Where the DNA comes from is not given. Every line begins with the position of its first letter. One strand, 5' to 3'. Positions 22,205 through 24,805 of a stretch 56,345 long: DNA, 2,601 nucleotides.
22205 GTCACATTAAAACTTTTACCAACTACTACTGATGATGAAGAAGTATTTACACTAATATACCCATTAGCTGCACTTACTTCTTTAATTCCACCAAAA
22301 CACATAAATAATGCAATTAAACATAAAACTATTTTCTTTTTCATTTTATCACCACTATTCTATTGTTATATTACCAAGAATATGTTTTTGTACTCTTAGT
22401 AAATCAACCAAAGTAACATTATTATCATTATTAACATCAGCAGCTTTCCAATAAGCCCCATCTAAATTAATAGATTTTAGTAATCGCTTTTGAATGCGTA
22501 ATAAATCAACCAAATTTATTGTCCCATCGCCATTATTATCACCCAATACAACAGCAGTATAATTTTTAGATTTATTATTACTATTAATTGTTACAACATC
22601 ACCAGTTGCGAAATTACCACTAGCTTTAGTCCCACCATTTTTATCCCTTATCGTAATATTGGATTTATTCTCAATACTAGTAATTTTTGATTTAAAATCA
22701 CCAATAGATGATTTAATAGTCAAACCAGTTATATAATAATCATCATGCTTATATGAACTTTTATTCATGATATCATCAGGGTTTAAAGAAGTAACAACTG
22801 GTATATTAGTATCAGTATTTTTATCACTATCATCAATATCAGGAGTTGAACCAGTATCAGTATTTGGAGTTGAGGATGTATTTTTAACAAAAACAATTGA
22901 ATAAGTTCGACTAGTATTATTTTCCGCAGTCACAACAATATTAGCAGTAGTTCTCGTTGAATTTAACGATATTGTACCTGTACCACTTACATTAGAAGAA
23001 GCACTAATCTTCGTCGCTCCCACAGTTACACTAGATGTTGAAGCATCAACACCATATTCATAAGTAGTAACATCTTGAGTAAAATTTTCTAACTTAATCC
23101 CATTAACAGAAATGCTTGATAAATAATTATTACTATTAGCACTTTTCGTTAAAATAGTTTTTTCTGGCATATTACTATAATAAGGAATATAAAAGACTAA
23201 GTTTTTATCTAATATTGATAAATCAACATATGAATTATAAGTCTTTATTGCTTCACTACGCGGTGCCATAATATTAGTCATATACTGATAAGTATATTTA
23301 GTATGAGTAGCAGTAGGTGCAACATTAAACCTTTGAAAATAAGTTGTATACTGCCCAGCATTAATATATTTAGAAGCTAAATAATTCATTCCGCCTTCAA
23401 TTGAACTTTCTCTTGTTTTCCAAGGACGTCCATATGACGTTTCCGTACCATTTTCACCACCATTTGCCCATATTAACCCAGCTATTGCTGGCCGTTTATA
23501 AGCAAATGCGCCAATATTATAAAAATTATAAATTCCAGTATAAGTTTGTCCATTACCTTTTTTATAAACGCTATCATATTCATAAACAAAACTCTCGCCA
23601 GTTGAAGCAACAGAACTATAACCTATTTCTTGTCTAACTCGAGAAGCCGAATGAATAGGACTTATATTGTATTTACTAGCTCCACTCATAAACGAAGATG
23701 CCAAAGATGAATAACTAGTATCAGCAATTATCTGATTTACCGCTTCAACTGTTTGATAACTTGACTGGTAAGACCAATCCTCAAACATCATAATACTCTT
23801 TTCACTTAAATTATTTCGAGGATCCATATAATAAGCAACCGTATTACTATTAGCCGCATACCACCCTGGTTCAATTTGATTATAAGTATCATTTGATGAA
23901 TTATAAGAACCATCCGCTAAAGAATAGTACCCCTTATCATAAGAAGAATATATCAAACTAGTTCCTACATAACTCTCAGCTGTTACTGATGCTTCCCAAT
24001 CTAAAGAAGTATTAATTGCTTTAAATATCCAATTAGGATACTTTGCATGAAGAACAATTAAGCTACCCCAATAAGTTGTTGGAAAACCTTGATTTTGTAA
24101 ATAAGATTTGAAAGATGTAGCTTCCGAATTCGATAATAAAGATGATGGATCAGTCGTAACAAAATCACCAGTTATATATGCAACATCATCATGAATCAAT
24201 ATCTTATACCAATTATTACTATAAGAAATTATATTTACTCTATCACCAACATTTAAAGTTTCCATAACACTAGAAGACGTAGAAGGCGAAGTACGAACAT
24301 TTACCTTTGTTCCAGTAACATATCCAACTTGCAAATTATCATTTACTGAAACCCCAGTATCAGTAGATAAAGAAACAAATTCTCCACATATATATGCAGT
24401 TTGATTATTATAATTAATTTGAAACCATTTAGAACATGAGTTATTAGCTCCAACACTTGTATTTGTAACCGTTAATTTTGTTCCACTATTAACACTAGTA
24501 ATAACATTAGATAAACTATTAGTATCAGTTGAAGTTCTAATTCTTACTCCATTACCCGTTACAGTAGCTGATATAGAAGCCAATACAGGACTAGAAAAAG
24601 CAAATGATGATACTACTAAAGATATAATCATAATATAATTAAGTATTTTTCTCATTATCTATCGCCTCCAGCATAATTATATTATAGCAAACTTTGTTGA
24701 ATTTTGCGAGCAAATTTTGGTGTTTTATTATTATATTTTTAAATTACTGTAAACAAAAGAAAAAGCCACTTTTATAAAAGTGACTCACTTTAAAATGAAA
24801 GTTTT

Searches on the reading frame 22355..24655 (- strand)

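Call 66: search_protein_families(library=pfam, proteins=[window:22355-24655:-], max_evalue=0.00001)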
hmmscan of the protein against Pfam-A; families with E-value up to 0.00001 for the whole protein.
window:22355-24655:- (766 aa): 2 families
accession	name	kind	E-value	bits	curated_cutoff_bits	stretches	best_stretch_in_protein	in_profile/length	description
PF08239.17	SH3_3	-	7.4e-21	74.5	27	2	118-166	3-53/54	Bacterial SH3 domain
PF00404.24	Dockerin_1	-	2.1e-12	47.5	22.9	1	704-760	1-57/57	Dockerin type I domain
